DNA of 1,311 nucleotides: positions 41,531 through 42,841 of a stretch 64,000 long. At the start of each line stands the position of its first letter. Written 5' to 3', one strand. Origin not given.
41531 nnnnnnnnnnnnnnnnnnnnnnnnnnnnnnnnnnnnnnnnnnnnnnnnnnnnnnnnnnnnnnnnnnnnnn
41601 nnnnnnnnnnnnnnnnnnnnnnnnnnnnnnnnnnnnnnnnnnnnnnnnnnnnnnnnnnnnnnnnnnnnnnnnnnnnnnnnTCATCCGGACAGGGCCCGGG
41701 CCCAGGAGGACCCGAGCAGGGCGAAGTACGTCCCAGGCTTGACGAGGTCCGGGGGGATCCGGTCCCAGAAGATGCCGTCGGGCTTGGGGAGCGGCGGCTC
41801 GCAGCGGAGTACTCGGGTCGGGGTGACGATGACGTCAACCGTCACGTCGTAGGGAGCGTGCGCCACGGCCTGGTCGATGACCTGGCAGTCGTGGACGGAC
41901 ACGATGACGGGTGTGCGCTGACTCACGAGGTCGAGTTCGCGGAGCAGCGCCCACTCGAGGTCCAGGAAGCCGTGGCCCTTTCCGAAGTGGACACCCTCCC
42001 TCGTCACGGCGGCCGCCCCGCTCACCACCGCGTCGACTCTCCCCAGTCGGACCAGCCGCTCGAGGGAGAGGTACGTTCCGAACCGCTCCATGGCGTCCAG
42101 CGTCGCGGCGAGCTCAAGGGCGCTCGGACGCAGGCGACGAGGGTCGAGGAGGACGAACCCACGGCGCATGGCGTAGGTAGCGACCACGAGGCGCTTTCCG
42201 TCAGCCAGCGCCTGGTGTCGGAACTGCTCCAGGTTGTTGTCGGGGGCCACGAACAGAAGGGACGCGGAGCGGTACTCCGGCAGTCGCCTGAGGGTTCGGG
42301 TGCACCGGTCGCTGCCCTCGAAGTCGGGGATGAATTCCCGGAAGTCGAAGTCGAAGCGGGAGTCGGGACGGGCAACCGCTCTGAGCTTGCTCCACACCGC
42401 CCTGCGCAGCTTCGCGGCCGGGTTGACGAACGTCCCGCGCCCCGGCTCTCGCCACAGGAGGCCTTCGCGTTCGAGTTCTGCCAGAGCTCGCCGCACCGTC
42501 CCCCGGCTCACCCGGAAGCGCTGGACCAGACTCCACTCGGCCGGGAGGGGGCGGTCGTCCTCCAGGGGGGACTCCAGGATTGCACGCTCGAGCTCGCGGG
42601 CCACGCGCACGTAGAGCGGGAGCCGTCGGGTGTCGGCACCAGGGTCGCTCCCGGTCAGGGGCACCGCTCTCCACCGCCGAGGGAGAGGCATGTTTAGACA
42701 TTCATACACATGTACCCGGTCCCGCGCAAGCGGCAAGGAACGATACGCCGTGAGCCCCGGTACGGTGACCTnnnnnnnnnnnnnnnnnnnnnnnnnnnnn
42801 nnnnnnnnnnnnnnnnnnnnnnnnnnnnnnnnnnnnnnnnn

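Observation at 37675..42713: GntR regulator with 5-FCL-like effector domain, a 5-FCL-like paralog and an ECF transporter (S component plus fused T-A-A): candidate undescribed regulon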

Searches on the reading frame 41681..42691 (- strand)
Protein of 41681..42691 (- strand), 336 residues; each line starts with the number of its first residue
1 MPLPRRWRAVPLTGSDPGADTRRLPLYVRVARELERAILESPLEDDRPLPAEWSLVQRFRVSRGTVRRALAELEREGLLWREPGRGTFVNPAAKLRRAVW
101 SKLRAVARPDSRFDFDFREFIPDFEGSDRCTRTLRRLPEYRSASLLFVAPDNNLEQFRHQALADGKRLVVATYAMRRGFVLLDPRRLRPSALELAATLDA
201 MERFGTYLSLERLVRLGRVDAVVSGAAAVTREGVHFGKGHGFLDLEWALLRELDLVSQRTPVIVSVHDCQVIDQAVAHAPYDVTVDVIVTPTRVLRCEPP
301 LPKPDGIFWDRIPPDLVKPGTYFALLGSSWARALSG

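Call 3: search_protein_families(library=pfam, proteins=[window:41681-42691:-], max_evalue=0.01)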
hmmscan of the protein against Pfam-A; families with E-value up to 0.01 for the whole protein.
window:41681-42691:- (336 aa): 6 families
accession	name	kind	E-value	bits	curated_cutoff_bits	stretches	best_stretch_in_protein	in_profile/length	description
PF00392.27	GntR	-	2.2e-17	62.9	27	1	26-89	1-64/64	Bacterial regulatory proteins, gntR family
PF01812.26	5-FTHF_cyc-lig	-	1.2e-10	42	27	1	127-291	37-186/186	5-formyltetrahydrofolate cyclo-ligase family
PF08220.18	HTH_DeoR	-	8e-05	22.8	21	1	55-87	20-52/57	DeoR-like helix-turn-helix domain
PF08279.18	HTH_11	-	0.0055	17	25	0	55-78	21-45/55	HTH domain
PF12802.13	MarR_2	-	0.0073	16.9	27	1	55-84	26-55/61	MarR family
PF13545.12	HTH_Crp_2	-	0.0094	16.3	27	0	60-96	33-68/70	Crp-like helix-turn-helix domain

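Call 4: search_protein_families(library=ncbifam, proteins=[window:41681-42691:-], max_evalue=0.01)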
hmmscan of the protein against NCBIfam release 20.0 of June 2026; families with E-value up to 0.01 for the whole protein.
window:41681-42691:- (336 aa): 27 families (the best 25 are shown)
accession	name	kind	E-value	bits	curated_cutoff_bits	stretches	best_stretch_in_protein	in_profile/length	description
TIGR02018.2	his_ut_repres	equivalog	9.2e-15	54.6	220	1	27-93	1-67/226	histidine utilization transcriptional repressor HutC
TIGR02325.1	C_P_lyase_phnF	equivalog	5.4e-14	52.3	156.8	1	26-102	9-84/238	phosphonate metabolism transcriptional regulator PhnF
NF052282.1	PLP_TF_PdxR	equivalog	9.6e-13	48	320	1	25-99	1-75/448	MocR-like pyridoxine biosynthesis transcription factor PdxR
NF052286.1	ecto_TF_EhuR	exception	8.8e-12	44.3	480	1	21-160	7-144/458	MocR-like ectoine utilization transcription factor EhuR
TIGR03337.1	phnR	equivalog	2.3e-11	43.8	296.75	1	27-93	3-69/231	phosphonate utilization transcriptional regulator PhnR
NF041547.1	GntR_LSA1692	equivalog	2.5e-11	43.7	275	1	26-95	2-71/233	GntR family transcriptional regulator, LSA1692 subfamily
TIGR02404.1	trehalos_R_Bsub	equivalog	7.2e-11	42.2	211.95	1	27-92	2-67/233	trehalose operon repressor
NF007001.0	PRK09464.1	equivalog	9.5e-11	41.8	330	1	30-125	15-108/254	pyruvate dehydrogenase complex transcriptional repressor PdhR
NF007741.0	PRK10421.1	equivalog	4e-10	39.5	311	1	29-125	11-109/262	transcriptional regulator LldR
NF052290.2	MocR_like_YczR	exception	2.5e-09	36.4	487.4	1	22-96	16-90/458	MocR-like transcription factor YczR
NF008491.0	PRK11402.1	subfamily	3.5e-09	36.5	269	1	25-98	11-83/243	GntR family transcriptional regulator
TIGR03338.1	phnR_burk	equivalog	7.6e-09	35.5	271.5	1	28-90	14-75/212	phosphonate utilization associated transcriptional regulator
NF052441.1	TransRegRv0792c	equivalog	3.3e-08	33.1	400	1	25-91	16-82/260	Rv0792c family HTH-type transcriptional regulator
NF003011.0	PRK03837.1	subfamily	1.2e-07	31.6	260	1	23-80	11-68/241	transcriptional regulator NanR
NF011575.0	PRK14999.1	equivalog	1.4e-07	31.1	424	1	24-91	11-78/241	histidine utilization repressor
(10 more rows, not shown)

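Call 14: find_homologous_proteins(query=window:41681-42691:-)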
Query window:41681-42691:- (336 aa): 623 proteins with E <= 0.001 among 8000 candidates; the best 120 are listed.
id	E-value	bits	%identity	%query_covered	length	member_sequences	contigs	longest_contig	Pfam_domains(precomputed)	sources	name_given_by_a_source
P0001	2.9e-200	682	100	91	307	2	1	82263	PF01812.27,PF00392.28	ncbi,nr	ncbi:MAG TPA: 5-formyltetrahydrofolate cyclo-ligase [Actinomycetota bacterium]|nr:5-formyltetrahydro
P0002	2.5e-144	499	71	96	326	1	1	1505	PF01812.27,PF12802.14,PF00392.28,PF08220.19,PF25213.2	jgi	jgi:5-formyltetrahydrofolate cyclo-ligase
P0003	2.3e-139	482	68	98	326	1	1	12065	PF01812.27,PF00392.28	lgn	-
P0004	5.5e-131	455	66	90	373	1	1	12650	PF01812.27,PF00392.28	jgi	jgi:5-formyltetrahydrofolate cyclo-ligase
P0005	1.9e-130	453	70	89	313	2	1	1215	PF01812.27,PF00392.28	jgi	jgi:5-formyltetrahydrofolate cyclo-ligase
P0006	2.6e-126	439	64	94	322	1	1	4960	PF01812.27,PF00392.28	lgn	-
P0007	1.7e-124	433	64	90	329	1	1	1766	PF01812.27,PF00392.28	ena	-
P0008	1.4e-123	430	65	90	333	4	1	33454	PF01812.27,PF00392.28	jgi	jgi:5-formyltetrahydrofolate cyclo-ligase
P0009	3.1e-123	429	50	69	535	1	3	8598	PF01812.27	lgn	-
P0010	3.6e-123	429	64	90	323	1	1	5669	PF01812.27,PF00392.28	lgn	-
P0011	6.6e-123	428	64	90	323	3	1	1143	PF01812.27,PF00392.28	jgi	jgi:5-formyltetrahydrofolate cyclo-ligase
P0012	1.2e-122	427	65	90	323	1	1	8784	PF01812.27,PF00392.28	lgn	-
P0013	8.4e-121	421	51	61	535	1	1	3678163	PF01812.27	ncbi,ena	-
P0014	5.3e-120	419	62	89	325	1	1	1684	PF01812.27,PF00392.28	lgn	-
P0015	4.7e-119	416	62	90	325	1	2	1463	PF01812.27,PF00392.28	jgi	jgi:5-formyltetrahydrofolate cyclo-ligase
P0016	5.4e-118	412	62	93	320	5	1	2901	PF01812.27,PF00392.28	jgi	jgi:5-formyltetrahydrofolate cyclo-ligase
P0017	1.7e-117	410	46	65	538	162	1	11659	PF01812.27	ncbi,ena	-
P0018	1.7e-117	410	47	69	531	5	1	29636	PF01812.27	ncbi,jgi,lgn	ncbi:MAG: 5-formyltetrahydrofolate cyclo-ligase [Acidimicrobiales bacterium]|jgi:5-formyltetrahydrof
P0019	2.8e-116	406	62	89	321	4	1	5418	PF08279.19,PF01812.27,PF00392.28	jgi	jgi:5-formyltetrahydrofolate cyclo-ligase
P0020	3.4e-116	406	62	90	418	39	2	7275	PF01812.27,PF00392.28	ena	-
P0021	4.7e-116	406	61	89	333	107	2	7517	PF01812.27,PF00392.28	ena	-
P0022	8.8e-116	405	63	86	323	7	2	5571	PF01812.27,PF00392.28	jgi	-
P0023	1.2e-115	404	64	84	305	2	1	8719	PF01812.27,PF00392.28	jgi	jgi:5-formyltetrahydrofolate cyclo-ligase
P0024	2.2e-115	403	60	91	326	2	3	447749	PF01812.27,PF00392.28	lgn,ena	-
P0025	2.3e-115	403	46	69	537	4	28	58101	PF01812.27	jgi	jgi:5-formyltetrahydrofolate cyclo-ligase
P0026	3.1e-115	403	61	91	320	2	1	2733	PF01812.27,PF00392.28,PF13545.13,PF25213.2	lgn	-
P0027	1.5e-114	401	61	94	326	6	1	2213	PF01812.27,PF00392.28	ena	-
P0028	4.1e-114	399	61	89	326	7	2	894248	PF01812.27,PF00392.28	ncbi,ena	-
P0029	4.1e-114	399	45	69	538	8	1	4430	PF01812.27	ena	-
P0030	4.5e-114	399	60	91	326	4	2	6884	PF01812.27,PF00392.28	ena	-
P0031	9.4e-114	398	60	91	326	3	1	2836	PF01812.27,PF12802.14,PF00392.28,PF13545.13,PF25213.2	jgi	jgi:5-formyltetrahydrofolate cyclo-ligase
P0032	1.8e-113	397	59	91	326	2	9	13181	PF01812.27,PF00392.28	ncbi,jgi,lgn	ncbi:MAG TPA: 5-formyltetrahydrofolate cyclo-ligase [Streptosporangiaceae bacterium]|jgi:5-formyltet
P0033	2.1e-113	397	59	93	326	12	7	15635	PF01812.27,PF00392.28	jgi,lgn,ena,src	jgi:5-formyltetrahydrofolate cyclo-ligase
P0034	3.6e-113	396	45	72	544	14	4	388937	PF01812.27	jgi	jgi:5-formyltetrahydrofolate cyclo-ligase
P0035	1.5e-112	394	44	69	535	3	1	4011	PF01812.27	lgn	-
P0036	1.8e-112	394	60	89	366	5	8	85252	PF01812.27,PF00392.28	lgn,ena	-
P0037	2.6e-112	393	60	90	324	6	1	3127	PF01812.27,PF12802.14,PF00392.28,PF13545.13,PF25213.2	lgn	-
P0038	3.2e-112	393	60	90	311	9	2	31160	PF01812.27,PF00392.28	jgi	jgi:5-formyltetrahydrofolate cyclo-ligase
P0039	4.3e-112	393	40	82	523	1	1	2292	PF01812.27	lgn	-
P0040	7.7e-112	392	60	90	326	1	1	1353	PF01812.27,PF12802.14,PF00392.28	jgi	jgi:5-formyltetrahydrofolate cyclo-ligase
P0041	1.0e-111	391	45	69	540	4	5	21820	PF01812.27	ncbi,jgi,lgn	ncbi:MAG: 5-formyltetrahydrofolate cyclo-ligase [Acidimicrobiales bacterium]|jgi:5-formyltetrahydrof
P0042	1.4e-111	391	60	90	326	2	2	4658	PF08279.19,PF01812.27,PF09339.17,PF12802.14,PF00392.28,PF08220.19,PF13545.13,PF25213.2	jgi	jgi:5-formyltetrahydrofolate cyclo-ligase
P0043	1.6e-111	391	63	82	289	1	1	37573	PF01812.27,PF00392.28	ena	-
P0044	2.4e-111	390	60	86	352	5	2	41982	PF01812.27,PF00392.28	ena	-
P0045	3.0e-111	390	59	90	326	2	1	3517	PF01812.27,PF00392.28,PF13545.13,PF25213.2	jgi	jgi:5-formyltetrahydrofolate cyclo-ligase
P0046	3.0e-111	390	58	96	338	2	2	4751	PF01812.27,PF00392.28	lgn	-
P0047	3.6e-111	390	60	86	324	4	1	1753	PF01812.27,PF00392.28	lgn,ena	-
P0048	4.0e-111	389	59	91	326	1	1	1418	PF08279.19,PF01812.27,PF09339.17,PF12802.14,PF00392.28,PF08220.19,PF13545.13,PF25213.2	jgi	jgi:5-formyltetrahydrofolate cyclo-ligase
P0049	5.8e-111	389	59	89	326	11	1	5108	PF01812.27,PF12802.14,PF00392.28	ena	-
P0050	6.2e-111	389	40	83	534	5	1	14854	PF01812.27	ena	-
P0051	7.1e-111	389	59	93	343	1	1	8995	PF01812.27,PF00392.28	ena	-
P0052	1.4e-110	388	59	90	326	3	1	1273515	PF01812.27,PF00392.28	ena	-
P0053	1.5e-110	388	58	89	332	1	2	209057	PF01812.27,PF00392.28,PF13545.13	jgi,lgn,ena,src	-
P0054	1.7e-110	387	58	91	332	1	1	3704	PF01812.27,PF00392.28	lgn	-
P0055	2.3e-110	387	61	90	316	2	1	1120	PF01812.27,PF12802.14,PF00392.28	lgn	-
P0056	2.8e-110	387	56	92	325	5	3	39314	PF01812.27,PF00392.28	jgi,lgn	jgi:5-formyltetrahydrofolate cyclo-ligase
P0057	3.2e-110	386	59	91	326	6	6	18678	PF01812.27,PF12802.14,PF00392.28,PF25213.2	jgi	jgi:5-formyltetrahydrofolate cyclo-ligase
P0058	1.1e-109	385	48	64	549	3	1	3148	PF01812.27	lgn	-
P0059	1.1e-109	385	59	90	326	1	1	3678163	PF08279.19,PF01812.27,PF12802.14,PF00392.28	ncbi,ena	-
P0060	2.1e-109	384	59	90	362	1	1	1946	PF01812.27,PF00392.28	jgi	jgi:5-formyltetrahydrofolate cyclo-ligase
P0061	4.9e-109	383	59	90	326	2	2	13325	PF01812.27,PF00392.28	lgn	-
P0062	1.5e-108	381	58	90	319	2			PF01812.27,PF12802.14,PF00392.28,PF13545.13,PF25213.2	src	-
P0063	2.2e-107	377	40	79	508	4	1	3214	PF01812.27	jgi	jgi:5-formyltetrahydrofolate cyclo-ligase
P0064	2.8e-107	377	58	92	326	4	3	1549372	PF01812.27,PF00392.28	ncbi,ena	-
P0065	2.8e-107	377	59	90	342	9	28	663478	PF08279.19,PF01812.27,PF00392.28,PF13545.13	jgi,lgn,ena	jgi:5-formyltetrahydrofolate cyclo-ligase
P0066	8.4e-107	375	60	85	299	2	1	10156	PF01812.27,PF00392.28,PF08220.19,PF13545.13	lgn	-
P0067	3.3e-106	373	44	64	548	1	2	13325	PF01812.27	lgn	-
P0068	5.2e-106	373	59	89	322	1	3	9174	PF01812.27,PF00392.28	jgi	jgi:5-formyltetrahydrofolate cyclo-ligase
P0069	6.2e-106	372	45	65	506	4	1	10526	PF01812.27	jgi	jgi:5-formyltetrahydrofolate cyclo-ligase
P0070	6.3e-106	372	62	79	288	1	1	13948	PF01812.27,PF00392.28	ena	-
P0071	7.6e-106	372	59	94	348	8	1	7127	PF01812.27,PF00392.28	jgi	jgi:5-formyltetrahydrofolate cyclo-ligase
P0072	2.7e-105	370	55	94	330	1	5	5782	PF13412.13,PF01812.27,PF00392.28,PF13545.13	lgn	-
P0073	4.2e-105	370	60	86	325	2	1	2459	PF01812.27,PF12802.14,PF00392.28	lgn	-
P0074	6.5e-105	369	60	88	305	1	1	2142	PF08279.19,PF01812.27,PF00392.28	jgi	jgi:5-formyltetrahydrofolate cyclo-ligase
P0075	1.8e-104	368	48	64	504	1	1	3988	PF01812.27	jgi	jgi:5-formyltetrahydrofolate cyclo-ligase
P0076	4.5e-104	366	58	89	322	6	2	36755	PF01812.27,PF12802.14,PF00392.28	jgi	-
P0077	1.1e-103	365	57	85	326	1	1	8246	PF01812.27,PF00392.28,PF13545.13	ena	-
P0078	1.2e-103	365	58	87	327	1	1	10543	PF01812.27,PF00392.28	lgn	-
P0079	3.3e-103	363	60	82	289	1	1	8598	PF13412.13,PF08279.19,PF01812.27,PF12802.14,PF00392.28,PF13545.13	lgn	-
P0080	4.4e-103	363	59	91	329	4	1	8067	PF01812.27,PF12802.14,PF00392.28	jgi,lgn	jgi:5-formyltetrahydrofolate cyclo-ligase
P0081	1.8e-102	361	59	86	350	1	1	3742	PF01812.27,PF00392.28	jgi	jgi:5-formyltetrahydrofolate cyclo-ligase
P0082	4.2e-102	360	44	70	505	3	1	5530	PF01812.27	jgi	jgi:5-formyltetrahydrofolate cyclo-ligase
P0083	2.6e-101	357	57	86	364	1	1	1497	PF01812.27,PF00392.28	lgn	-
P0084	7.3e-101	356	54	94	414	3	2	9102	PF01812.27,PF00392.28,PF13459.12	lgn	-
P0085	1.1e-100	355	57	87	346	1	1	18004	PF01812.27,PF00392.28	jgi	jgi:5-formyltetrahydrofolate cyclo-ligase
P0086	1.1e-100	355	56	87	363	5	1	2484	PF01812.27,PF00392.28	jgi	jgi:5-formyltetrahydrofolate cyclo-ligase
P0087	1.6e-100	355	58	86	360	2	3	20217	PF01812.27,PF00392.28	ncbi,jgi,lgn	ncbi:MAG TPA: 5-formyltetrahydrofolate cyclo-ligase [Trebonia sp.]|jgi:5-formyltetrahydrofolate cycl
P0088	1.3e-99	352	57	88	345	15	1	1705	PF01812.27,PF00392.28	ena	-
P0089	1.5e-99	351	59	86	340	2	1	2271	PF01812.27,PF00392.28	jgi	-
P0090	1.8e-99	351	57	89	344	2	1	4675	PF01812.27,PF00392.28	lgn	-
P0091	3.6e-99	350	57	86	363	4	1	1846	PF01812.27,PF00392.28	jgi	jgi:5-formyltetrahydrofolate cyclo-ligase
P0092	5.1e-99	350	56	87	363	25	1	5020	PF01812.27,PF00392.28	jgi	jgi:5-formyltetrahydrofolate cyclo-ligase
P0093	5.3e-99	350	56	83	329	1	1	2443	PF01812.27,PF12802.14,PF00392.28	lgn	-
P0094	1.2e-98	348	56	86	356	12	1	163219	PF01812.27,PF00392.28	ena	-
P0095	1.7e-98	348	57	89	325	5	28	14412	PF01812.27,PF00392.28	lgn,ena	-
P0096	2.5e-98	347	55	89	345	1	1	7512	PF01812.27,PF00392.28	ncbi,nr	ncbi:MAG: 5-formyltetrahydrofolate cyclo-ligase family protein [Pseudonocardiales bacterium]|nr:5-fo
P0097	6.3e-98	346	55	86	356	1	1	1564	PF01812.27,PF00392.28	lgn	-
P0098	1.2e-97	345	58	88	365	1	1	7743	PF01812.27,PF00392.28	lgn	-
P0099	2.6e-97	344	56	86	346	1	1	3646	PF01812.27,PF00392.28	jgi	jgi:5-formyltetrahydrofolate cyclo-ligase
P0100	1.8e-96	341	54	89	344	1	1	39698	PF01812.27,PF00392.28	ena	-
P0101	1.8e-96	341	56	85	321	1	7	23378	PF01812.27,PF00392.28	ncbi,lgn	-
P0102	4.9e-96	340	46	69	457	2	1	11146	PF01812.27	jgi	-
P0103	1.2e-95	339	52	92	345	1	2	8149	PF01812.27,PF00392.28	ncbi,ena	-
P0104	1.9e-95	338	56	86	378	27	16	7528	PF01812.27,PF00392.28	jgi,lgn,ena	-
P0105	2.5e-95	338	58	83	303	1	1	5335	PF01812.27,PF00392.28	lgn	-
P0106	2.8e-95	337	53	90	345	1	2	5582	PF01812.27,PF00392.28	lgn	-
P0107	4.3e-95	337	53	89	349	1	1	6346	PF01812.27,PF00392.28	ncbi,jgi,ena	jgi:5-formyltetrahydrofolate cyclo-ligase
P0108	5.6e-95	336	52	91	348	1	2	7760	PF01812.27,PF00392.28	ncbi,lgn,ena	-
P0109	8.0e-95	336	53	93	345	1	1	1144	PF01812.27,PF00392.28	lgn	-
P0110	1.8e-94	335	51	93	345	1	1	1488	PF01812.27,PF00392.28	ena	-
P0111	2.1e-94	335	54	86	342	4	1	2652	PF01812.27,PF00392.28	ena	-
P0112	2.2e-94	334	55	86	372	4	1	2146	PF01812.27,PF00392.28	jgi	jgi:5-formyltetrahydrofolate cyclo-ligase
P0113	2.8e-94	334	54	85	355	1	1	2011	PF01812.27,PF00392.28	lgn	-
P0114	3.3e-94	334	54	86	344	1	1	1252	PF01812.27,PF00392.28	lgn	-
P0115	5.7e-93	330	53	86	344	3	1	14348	PF01812.27,PF00392.28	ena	-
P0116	1.3e-92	329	54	87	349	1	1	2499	PF01812.27,PF00392.28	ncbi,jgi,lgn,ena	jgi:5-formyltetrahydrofolate cyclo-ligase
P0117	2.3e-92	328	53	89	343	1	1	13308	PF01812.27,PF00392.28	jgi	jgi:5-formyltetrahydrofolate cyclo-ligase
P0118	4.7e-92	327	63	71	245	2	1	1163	PF01812.27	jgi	jgi:5-formyltetrahydrofolate cyclo-ligase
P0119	4.8e-92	327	51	92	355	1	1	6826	PF01812.27,PF00392.28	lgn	-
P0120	4.3e-90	320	53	88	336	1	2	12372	PF01812.27,PF00392.28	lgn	-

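Call 15: find_encoding_contigs(protein=P0059, flank=8000, max_places=2)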
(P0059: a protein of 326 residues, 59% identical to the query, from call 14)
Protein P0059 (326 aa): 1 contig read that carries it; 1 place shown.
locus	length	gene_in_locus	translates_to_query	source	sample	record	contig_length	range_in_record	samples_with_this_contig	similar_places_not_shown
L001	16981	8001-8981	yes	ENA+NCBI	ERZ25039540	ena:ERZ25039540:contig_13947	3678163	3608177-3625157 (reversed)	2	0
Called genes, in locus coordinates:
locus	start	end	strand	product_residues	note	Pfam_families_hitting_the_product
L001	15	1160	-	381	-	PF00005:ABC_tran, PF08352:oligo_HPY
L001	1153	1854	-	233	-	PF08352:oligo_HPY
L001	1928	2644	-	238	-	PF00005:ABC_tran, PF13555:AAA_29 (weak)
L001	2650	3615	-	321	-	PF00528:BPD_transp_1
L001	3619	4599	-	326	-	PF00528:BPD_transp_1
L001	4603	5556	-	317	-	PF01261:AP_endonuc_2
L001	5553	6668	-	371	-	PF01408:GFO_IDH_MocA, PF03447:NAD_binding_3 (weak), PF02894:GFO_IDH_MocA_C, PF22725:GFO_IDH_MocA_C3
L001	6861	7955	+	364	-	PF00480:ROK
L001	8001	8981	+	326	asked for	PF00392:GntR, PF08279:HTH_11 (faint), PF12802:MarR_2 (faint), PF01812:5-FTHF_cyc-lig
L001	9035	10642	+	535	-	PF01812:5-FTHF_cyc-lig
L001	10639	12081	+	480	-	PF02133:Transp_cyt_pur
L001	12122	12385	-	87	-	-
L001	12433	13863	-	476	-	-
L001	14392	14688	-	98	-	PF07045:DUF1330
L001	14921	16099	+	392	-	-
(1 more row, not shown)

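Call 16: find_encoding_contigs(protein=P0064, flank=8000, max_places=2)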
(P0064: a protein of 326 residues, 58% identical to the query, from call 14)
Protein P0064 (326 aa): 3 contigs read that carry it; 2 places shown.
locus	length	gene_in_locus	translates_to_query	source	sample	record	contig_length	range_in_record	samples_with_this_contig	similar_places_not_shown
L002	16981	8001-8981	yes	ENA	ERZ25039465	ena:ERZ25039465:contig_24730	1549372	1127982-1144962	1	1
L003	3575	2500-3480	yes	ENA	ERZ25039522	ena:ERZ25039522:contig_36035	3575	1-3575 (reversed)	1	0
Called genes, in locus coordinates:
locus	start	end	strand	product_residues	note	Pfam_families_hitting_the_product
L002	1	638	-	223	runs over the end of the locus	PF27105:Rv1265_N, PF27540:Mb1296_C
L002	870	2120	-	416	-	PF00877:NLPC_P60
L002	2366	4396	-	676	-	PF03190:Thioredox_DsbH, PF13899:Thioredoxin_7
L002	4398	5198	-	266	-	PF00950:ABC-3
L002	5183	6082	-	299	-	PF00950:ABC-3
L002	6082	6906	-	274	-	PF00005:ABC_tran, PF13304:AAA_21 (faint)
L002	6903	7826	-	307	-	PF01297:ZnuA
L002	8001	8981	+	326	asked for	PF00392:GntR, PF01812:5-FTHF_cyc-lig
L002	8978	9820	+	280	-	PF01812:5-FTHF_cyc-lig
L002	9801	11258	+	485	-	PF02133:Transp_cyt_pur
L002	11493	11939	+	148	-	PF01475:FUR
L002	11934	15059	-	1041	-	-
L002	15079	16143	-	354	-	PF00586:AIRS, PF02769:AIRS_C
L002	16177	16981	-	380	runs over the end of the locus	PF01266:DAO, PF07992:Pyr_redox_2 (faint), PF12831:FAD_oxidored (weak), PF13450:NAD_binding_8 (faint)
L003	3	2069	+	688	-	?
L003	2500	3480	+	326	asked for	PF00392:GntR, PF01812:5-FTHF_cyc-lig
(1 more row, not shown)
